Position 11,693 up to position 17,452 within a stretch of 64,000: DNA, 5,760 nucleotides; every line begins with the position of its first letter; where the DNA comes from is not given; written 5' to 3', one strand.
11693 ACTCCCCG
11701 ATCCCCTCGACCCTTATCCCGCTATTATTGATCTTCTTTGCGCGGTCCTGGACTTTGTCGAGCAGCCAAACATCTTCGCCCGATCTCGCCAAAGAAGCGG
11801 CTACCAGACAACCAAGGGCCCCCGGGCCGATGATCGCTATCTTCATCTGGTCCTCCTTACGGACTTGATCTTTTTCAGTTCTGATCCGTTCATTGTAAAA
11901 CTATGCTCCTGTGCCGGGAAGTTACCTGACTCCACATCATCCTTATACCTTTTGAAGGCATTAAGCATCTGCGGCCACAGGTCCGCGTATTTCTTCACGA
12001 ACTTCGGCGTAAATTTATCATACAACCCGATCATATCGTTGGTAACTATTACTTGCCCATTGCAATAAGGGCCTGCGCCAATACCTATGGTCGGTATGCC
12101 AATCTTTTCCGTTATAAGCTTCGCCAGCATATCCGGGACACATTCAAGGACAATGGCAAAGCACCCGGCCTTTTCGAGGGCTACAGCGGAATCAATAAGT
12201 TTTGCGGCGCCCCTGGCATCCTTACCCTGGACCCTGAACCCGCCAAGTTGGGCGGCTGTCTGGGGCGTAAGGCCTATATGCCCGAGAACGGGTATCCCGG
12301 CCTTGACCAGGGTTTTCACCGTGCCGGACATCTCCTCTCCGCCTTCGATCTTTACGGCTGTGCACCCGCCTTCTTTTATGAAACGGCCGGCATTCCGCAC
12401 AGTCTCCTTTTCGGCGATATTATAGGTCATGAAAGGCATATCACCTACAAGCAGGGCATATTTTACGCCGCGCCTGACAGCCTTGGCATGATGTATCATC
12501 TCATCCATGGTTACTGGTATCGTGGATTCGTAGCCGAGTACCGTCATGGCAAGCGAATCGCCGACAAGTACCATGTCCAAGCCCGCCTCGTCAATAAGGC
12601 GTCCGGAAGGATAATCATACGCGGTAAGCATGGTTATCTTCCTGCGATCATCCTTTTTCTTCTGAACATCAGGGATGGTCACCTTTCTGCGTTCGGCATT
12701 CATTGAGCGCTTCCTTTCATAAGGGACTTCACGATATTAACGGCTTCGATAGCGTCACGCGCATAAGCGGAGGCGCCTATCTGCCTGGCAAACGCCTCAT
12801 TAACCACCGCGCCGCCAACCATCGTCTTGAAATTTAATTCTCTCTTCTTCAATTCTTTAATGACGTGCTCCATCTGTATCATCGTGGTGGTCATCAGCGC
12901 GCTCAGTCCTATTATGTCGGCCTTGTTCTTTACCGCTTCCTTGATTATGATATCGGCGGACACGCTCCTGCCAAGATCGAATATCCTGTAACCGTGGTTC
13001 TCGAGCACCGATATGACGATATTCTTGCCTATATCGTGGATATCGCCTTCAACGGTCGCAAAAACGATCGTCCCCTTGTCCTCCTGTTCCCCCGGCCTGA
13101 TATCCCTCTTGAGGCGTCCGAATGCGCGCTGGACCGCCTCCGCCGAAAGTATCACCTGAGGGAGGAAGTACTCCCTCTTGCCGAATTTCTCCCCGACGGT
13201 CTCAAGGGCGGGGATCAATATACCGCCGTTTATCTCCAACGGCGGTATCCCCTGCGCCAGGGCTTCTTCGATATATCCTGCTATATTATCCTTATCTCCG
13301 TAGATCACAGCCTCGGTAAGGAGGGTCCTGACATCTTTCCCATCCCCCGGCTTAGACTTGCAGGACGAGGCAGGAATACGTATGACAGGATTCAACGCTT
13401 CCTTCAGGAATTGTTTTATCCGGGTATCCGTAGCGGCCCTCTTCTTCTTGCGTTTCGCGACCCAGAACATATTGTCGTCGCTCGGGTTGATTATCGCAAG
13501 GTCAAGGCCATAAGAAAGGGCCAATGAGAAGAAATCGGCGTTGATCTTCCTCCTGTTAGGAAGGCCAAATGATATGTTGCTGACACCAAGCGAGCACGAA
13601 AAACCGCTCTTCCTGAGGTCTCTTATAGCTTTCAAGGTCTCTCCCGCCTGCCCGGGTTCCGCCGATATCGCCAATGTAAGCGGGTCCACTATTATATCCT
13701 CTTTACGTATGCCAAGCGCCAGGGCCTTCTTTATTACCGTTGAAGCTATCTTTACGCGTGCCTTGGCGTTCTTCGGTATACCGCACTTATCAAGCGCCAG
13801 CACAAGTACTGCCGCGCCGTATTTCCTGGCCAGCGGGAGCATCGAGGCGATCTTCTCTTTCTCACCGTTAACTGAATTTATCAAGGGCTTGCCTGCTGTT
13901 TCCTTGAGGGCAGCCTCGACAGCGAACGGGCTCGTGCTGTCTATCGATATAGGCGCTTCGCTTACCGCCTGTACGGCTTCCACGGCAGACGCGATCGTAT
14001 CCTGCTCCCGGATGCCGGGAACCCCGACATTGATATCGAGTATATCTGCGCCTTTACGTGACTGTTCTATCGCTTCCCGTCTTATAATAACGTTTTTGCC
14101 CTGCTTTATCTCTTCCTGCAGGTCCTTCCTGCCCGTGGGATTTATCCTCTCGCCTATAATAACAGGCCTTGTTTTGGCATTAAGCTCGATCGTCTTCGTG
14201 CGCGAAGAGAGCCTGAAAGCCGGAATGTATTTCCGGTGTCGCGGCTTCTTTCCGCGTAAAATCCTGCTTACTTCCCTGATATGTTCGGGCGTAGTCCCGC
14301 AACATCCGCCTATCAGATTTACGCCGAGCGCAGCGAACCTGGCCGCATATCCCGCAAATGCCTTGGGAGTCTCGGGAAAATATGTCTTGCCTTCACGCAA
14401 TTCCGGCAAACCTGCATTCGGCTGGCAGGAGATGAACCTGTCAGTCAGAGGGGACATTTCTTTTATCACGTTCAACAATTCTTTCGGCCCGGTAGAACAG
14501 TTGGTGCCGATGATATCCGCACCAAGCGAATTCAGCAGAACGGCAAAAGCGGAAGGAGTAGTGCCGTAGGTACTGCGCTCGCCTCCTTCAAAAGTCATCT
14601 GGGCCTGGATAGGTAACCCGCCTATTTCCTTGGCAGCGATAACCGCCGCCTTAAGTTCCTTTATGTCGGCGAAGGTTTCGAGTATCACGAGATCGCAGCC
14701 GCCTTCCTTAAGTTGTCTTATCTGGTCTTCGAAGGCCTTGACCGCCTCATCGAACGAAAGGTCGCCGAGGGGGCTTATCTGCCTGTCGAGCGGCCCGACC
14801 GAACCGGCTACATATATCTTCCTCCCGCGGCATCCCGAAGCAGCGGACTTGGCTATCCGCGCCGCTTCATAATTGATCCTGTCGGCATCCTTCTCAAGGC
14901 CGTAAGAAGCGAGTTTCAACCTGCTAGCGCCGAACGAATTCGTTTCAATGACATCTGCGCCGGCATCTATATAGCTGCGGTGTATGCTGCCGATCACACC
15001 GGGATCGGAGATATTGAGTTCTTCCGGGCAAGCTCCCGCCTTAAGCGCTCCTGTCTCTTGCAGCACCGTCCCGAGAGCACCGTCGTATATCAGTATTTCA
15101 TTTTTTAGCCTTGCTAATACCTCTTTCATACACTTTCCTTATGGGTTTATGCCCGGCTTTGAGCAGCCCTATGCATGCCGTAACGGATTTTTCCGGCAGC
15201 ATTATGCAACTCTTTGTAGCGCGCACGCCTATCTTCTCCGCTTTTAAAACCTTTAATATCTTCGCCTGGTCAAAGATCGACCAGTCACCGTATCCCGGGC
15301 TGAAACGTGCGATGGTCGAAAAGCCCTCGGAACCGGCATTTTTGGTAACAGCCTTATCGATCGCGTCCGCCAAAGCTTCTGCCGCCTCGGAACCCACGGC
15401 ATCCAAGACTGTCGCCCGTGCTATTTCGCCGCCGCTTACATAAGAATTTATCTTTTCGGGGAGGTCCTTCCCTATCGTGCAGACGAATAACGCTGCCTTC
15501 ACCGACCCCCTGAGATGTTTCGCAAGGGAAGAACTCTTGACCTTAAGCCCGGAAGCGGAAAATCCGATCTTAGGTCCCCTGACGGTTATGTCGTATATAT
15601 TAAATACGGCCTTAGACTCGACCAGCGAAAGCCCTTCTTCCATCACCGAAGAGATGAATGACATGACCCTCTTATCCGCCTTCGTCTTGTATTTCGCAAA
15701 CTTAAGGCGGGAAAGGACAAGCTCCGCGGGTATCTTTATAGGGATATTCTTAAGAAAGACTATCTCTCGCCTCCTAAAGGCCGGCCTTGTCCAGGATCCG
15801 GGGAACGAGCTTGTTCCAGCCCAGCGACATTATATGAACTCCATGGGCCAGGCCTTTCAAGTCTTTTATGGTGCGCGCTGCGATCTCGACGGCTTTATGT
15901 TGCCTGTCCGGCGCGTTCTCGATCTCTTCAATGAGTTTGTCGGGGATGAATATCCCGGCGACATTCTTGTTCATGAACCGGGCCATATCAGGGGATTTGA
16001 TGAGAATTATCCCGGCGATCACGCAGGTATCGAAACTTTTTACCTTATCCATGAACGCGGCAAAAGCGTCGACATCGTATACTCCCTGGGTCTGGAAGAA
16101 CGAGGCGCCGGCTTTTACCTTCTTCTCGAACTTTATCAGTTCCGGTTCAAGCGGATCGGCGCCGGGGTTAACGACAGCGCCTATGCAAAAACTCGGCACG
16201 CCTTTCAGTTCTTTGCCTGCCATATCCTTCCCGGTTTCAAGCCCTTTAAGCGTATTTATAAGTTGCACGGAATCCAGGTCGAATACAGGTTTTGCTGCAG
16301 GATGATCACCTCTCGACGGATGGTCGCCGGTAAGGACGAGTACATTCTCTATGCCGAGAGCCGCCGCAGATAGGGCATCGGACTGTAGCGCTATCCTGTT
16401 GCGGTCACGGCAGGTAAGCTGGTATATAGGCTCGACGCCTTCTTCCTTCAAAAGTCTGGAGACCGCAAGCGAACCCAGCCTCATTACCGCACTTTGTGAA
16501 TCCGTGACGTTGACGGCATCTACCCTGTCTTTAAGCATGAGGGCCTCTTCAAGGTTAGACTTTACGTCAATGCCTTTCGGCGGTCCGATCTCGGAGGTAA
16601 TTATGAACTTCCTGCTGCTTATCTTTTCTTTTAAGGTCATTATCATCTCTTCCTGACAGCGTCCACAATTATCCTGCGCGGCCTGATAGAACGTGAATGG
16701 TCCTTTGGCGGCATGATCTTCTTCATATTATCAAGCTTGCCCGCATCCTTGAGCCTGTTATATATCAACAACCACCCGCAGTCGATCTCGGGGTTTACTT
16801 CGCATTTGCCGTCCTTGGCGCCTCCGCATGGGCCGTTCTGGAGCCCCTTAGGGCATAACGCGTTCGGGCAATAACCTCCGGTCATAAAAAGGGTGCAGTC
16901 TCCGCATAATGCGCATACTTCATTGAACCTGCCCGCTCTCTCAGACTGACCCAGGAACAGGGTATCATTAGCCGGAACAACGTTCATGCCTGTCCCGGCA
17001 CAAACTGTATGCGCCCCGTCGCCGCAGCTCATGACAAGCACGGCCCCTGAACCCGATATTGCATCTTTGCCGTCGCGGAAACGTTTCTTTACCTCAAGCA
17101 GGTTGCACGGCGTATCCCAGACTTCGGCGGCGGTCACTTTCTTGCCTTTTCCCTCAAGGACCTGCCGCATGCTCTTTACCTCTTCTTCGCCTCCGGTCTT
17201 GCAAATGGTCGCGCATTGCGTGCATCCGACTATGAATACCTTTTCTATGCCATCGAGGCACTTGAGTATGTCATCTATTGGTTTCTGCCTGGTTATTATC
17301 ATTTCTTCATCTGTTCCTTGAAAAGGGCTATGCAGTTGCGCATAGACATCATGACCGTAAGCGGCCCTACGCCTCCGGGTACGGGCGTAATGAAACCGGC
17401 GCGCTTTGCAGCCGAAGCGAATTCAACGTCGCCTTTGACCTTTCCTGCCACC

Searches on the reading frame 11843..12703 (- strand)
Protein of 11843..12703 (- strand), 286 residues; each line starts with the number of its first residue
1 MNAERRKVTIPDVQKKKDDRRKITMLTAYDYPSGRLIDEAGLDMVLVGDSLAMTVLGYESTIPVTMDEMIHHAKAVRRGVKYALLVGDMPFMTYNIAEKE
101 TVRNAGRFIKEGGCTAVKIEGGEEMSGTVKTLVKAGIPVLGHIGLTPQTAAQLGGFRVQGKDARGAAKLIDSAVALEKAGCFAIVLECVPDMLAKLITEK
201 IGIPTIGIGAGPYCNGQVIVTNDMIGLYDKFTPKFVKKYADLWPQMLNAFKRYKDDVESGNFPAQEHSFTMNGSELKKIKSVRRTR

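Call 79: search_protein_families(library=pfam, proteins=[window:11843-12703:-], max_evalue=0.00001)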
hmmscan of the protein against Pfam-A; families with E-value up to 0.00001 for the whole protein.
window:11843-12703:- (286 aa): 1 family
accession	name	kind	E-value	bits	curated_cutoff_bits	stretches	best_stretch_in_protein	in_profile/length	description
PF02548.21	Pantoate_transf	-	9.8e-117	389.4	28.7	1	7-264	1-258/259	Ketopantoate hydroxymethyltransferase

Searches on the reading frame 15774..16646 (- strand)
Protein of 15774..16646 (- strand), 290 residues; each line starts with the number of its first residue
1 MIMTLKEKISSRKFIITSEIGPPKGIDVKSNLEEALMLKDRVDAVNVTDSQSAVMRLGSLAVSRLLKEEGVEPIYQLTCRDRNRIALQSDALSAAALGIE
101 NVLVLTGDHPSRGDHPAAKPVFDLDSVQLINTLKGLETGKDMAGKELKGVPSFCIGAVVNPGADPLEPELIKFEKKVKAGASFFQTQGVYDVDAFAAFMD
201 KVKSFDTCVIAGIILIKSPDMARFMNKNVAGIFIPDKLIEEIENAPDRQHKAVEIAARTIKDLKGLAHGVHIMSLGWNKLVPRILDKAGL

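Call 79: search_protein_families(library=pfam, proteins=[window:15774-16646:-], max_evalue=0.00001)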
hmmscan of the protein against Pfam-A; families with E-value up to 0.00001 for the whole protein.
window:15774-16646:- (290 aa): 1 family
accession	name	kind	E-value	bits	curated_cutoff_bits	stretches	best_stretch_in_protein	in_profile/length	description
PF02219.23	MTHFR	-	8.1e-43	147.2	24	1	6-289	3-287/287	Methylenetetrahydrofolate reductase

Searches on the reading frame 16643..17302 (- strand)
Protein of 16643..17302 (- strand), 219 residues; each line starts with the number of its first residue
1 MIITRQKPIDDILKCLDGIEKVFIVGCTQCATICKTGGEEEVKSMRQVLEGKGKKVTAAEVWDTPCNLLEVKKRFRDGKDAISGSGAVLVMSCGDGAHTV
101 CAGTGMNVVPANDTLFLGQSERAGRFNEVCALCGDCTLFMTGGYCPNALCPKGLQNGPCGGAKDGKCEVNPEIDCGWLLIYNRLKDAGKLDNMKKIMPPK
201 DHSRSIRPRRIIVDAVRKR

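Call 79: search_protein_families(library=pfam, proteins=[window:16643-17302:-], max_evalue=0.00001)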
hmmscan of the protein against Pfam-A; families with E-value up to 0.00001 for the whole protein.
window:16643-17302:- (219 aa): 1 family
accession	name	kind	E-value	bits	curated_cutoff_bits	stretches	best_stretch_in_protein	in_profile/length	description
PF12225.13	DUF5981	-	1.5e-34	118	23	1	110-202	2-94/95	Methylene-tetrahydrofolate reductase C terminal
